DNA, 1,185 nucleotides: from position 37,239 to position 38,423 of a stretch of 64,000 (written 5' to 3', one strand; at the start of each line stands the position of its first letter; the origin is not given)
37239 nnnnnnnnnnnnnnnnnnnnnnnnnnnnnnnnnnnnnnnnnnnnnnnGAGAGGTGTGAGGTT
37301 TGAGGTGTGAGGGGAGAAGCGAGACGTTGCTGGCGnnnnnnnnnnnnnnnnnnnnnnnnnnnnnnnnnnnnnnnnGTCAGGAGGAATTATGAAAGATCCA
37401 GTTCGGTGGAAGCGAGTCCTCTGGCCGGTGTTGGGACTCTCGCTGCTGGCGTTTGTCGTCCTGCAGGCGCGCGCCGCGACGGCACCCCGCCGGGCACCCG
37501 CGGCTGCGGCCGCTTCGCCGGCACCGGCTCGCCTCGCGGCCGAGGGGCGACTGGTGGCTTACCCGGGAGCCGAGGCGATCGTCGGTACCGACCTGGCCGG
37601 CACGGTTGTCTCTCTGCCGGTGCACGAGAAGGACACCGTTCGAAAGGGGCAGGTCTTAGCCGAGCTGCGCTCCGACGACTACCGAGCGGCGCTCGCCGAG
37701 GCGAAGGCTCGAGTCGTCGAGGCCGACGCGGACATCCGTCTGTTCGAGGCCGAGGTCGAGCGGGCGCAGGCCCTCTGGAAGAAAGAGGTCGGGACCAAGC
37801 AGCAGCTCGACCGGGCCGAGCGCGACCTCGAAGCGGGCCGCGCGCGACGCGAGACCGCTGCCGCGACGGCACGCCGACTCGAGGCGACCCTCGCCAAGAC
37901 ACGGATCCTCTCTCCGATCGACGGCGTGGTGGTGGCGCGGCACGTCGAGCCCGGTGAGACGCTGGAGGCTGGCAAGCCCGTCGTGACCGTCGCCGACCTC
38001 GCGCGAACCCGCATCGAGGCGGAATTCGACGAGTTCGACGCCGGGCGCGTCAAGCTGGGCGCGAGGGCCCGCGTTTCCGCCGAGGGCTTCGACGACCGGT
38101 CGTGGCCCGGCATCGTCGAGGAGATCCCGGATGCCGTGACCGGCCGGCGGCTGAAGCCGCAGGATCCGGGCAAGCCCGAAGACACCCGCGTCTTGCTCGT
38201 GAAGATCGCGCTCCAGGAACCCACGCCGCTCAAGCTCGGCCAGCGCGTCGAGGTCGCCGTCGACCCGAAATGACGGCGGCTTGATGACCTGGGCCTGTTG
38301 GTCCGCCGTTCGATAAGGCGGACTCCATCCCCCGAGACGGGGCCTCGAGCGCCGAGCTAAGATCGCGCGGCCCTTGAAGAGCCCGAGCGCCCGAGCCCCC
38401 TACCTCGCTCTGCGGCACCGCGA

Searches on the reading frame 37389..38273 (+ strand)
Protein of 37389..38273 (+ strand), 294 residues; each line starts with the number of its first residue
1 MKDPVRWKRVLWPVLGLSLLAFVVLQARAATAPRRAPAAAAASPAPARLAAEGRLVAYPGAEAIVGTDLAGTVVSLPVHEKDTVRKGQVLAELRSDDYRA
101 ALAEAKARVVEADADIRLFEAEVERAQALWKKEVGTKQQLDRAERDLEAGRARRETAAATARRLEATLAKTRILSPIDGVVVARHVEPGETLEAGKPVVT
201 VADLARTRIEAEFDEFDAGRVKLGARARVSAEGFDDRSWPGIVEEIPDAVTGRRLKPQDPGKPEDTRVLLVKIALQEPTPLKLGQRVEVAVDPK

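Call 66: search_protein_families(library=pfam, proteins=[window:37389-38273:+], max_evalue=0.001)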
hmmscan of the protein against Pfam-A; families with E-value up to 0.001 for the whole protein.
window:37389-38273:+ (294 aa): 4 families
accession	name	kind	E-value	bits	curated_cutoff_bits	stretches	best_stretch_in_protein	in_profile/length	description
PF16576.10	HlyD_D23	-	4e-19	69.2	30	1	61-250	18-188/214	Barrel-sandwich domain of CusB or HlyD membrane-fusion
PF13437.12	HlyD_3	-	1.7e-16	61.3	22.2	1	173-284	2-106/106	HlyD family secretion protein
PF13533.13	Biotin_lipoyl_2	-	1.3e-05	25.3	29.8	1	68-93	6-31/32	Biotin-lipoyl like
PF00364.28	Biotin_lipoyl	-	3.2e-05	24.1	22.1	0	66-96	9-39/73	Biotin-requiring enzyme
